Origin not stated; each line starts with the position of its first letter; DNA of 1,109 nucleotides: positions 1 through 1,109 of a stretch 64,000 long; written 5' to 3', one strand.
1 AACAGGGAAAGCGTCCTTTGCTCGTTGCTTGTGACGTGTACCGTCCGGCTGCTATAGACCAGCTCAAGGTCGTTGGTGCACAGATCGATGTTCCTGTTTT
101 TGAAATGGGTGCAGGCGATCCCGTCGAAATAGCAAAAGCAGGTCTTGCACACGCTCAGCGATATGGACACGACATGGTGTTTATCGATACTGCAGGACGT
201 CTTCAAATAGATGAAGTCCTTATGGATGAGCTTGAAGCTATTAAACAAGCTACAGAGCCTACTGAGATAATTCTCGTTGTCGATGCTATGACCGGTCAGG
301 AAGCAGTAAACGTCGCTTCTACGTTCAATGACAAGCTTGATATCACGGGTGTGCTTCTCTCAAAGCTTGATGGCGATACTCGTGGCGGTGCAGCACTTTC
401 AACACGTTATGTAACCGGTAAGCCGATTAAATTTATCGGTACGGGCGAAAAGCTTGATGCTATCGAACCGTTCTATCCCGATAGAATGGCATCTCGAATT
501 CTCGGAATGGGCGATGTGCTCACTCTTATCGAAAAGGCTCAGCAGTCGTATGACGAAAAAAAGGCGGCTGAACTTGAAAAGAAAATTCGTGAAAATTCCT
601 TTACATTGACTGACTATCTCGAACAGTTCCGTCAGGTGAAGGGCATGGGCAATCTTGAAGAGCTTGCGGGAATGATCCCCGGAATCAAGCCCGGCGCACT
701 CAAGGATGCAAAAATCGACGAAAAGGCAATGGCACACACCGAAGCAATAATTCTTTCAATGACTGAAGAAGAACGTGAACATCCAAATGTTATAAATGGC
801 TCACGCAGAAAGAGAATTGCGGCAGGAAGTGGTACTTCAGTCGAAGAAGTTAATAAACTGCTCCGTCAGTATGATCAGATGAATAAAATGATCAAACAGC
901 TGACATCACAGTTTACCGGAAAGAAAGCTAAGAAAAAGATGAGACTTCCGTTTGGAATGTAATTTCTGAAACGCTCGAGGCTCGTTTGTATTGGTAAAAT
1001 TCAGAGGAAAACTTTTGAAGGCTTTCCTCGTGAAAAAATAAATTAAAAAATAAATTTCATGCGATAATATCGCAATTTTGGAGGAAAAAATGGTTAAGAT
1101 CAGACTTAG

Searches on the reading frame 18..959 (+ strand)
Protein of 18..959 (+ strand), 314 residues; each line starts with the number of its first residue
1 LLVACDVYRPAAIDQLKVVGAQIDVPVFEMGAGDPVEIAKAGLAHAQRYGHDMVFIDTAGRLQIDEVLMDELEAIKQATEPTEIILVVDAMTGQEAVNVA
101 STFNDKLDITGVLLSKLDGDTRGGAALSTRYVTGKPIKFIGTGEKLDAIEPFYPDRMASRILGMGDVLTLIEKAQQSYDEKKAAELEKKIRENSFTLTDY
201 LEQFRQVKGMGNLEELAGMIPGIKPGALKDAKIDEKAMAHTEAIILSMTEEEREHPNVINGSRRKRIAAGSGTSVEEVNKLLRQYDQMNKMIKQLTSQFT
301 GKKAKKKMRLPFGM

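Call 61: search_protein_families(library=padloc, alignment_id=A3, max_evalue=0.00001)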
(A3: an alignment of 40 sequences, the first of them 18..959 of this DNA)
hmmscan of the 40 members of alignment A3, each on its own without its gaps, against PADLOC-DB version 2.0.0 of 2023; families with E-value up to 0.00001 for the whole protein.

A. member 1, window:18-959:+ (314 aa): 0 families

B. families by the number of members that match (of 40 scanned): 8 families
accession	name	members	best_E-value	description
PDLC04135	mad3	3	6.3e-27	mads_3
PDLC04140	mad8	2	9.3e-08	mads_8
PDLC03859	LmuB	1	3.4e-19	-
PDLC00759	Effector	1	7.3e-13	PN-superfamily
PDLC02979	AriA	1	2.8e-11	-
PDLC03863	LmuB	1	3.6e-09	-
PDLC02915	ATPase-Toprim_I-B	1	2.8e-06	-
PDLC04908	PDC-S10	1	7.3e-06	-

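Call 62: search_protein_families(library=pfam, alignment_id=A3, max_evalue=0.00001)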
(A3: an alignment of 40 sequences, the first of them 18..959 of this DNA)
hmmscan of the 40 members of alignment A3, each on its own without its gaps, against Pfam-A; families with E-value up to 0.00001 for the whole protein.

A. member 1, window:18-959:+ (314 aa): 2 families
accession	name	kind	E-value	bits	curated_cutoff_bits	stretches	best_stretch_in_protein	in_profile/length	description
PF00448.28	SRP54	-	1e-59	201.9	22.7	1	1-163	33-196/196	SRP54-type protein, GTPase domain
PF02978.25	SRP_SPB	-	6.8e-36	123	27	1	194-292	1-91/91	Signal peptide binding domain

B. families by the number of members that match (of 40 scanned): 64 families (the first 25 are shown)
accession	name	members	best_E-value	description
PF00664.28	ABC_membrane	2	4.4e-49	ABC transporter transmembrane region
PF00005.33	ABC_tran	2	2.9e-31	ABC transporter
PF02463.25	SMC_N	2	4e-11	RecF/RecN/SMC N terminal domain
PF01235.23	Na_Ala_symp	1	7.1e-125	Sodium:alanine symporter family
PF08367.16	M16C_assoc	1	4.2e-68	Peptidase M16C associated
PF09587.15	PGA_cap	1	1.2e-66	Bacterial capsule synthesis protein PGA_cap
PF00557.29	Peptidase_M24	1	4.4e-63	Metallopeptidase family M24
PF00448.28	SRP54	1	1e-59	SRP54-type protein, GTPase domain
PF01509.24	TruB_N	1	7.6e-55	TruB family pseudouridylate synthase (N terminal domain)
PF07992.20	Pyr_redox_2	1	4e-51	Pyridine nucleotide-disulphide oxidoreductase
PF01048.26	PNP_UDP_1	1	5.9e-48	Phosphorylase superfamily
PF00302.23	CAT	1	4.5e-46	Chloramphenicol acetyltransferase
PF22516.1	PreP_C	1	5.6e-43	PreP C-terminal domain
PF01252.23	Peptidase_A8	1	7.3e-42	Signal peptidase (SPase) II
PF06695.16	Sm_multidrug_ex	1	9.2e-42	Putative small multi-drug export protein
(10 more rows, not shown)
